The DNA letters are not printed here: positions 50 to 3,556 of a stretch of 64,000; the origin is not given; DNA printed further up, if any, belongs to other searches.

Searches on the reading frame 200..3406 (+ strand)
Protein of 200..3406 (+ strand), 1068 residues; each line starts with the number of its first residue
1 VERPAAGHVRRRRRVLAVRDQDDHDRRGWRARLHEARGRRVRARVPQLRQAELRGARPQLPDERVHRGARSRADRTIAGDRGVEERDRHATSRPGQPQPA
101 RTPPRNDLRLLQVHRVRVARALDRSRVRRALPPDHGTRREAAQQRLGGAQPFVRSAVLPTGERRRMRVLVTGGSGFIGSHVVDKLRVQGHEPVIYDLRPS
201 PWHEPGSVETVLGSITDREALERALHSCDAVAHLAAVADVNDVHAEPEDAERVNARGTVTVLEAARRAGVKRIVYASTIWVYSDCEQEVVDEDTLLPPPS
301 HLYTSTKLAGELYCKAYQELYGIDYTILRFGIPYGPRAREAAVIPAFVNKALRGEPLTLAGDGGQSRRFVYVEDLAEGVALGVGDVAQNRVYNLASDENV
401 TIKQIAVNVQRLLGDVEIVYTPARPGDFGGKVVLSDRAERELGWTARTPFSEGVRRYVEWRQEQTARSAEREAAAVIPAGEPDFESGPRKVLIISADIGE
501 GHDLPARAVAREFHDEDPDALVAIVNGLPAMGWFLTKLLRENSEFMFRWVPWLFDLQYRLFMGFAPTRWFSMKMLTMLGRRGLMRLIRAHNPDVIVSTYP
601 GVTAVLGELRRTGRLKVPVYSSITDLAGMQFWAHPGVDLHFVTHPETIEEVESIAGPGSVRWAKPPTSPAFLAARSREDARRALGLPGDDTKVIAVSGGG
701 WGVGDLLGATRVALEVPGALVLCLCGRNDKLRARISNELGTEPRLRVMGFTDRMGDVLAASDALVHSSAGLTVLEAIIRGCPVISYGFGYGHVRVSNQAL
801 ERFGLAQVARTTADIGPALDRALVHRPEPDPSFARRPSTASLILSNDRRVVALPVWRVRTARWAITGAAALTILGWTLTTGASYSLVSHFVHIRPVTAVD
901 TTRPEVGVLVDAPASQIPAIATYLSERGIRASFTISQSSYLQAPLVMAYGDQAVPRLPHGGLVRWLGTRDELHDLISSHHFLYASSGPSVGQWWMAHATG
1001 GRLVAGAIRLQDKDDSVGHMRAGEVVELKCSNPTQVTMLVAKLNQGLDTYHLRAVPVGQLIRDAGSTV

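Call 9: search_protein_families(library=ncbifam, proteins=[window:200-3406:+], max_evalue=0.01)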
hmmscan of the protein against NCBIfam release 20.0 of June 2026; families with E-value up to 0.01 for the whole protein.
window:200-3406:+ (1068 aa): 36 families (the best 25 are shown)
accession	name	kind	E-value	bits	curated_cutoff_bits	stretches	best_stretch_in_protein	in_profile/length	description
TIGR01181.1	dTDP_gluc_dehyt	equivalog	5.5e-41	140.7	365.1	1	167-465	1-315/321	dTDP-glucose 4,6-dehydratase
TIGR01179.1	galE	equivalog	1.8e-34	119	262.3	1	167-464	1-328/332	UDP-glucose 4-epimerase GalE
TIGR04180.1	EDH_00030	hypoth_equivalog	1.2e-31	109.9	475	1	168-421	1-265/297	NAD-dependent 4,6-dehydratase LegB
NF010135.0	PRK13609.1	equivalog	9.8e-30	103.7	500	1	489-816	5-329/388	diglucosyl diacylglycerol synthase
TIGR03466.1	HpnA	hypoth_equivalog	6.2e-27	94.3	367.65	1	166-414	1-247/327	hopanoid-associated sugar epimerase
NF042422.1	oxyalk_red_OleD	equivalog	7.9e-23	81.3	580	1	166-403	1-240/329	2-alkyl-3-oxoalkanoate reductase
NF007490.0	PRK10084.1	subfamily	1.7e-21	76.6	649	1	166-465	1-338/361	dTDP-glucose 4,6-dehydratase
NF058621.1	DiazavRedAvaA7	equivalog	2.3e-20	73.5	400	1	166-415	1-250/304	3-diazoavenalumate denitrifying reductase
NF007956.0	PRK10675.1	subfamily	2e-19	69.9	394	2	166-319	1-165/338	UDP-glucose 4-epimerase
NF007582.0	PRK10217.1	equivalog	2.5e-19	69.6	698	1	167-461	3-331/355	dTDP-glucose 4,6-dehydratase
NF047922.1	GDPFucSynFcl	equivalog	9.3e-19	68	500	1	166-464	3-304/308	GDP-L-fucose synthase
TIGR01214.1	rmlD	equivalog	1.7e-18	66.7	224.05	1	167-415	1-228/285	dTDP-4-dehydrorhamnose reductase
NF011728.1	PRK15181.1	equivalog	2.5e-17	62.9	760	1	211-404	74-273/348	Vi polysaccharide biosynthesis UDP-N-acetylglucosaminuronic acid C-4 epimerase TviC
TIGR02197.1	heptose_epim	equivalog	3.8e-16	59.1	274.6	1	168-462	1-314/316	ADP-glyceromanno-heptose 6-epimerase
NF043036.1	ErythonDh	equivalog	1.6e-15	57.2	325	1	166-330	1-176/321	D-erythronate dehydrogenase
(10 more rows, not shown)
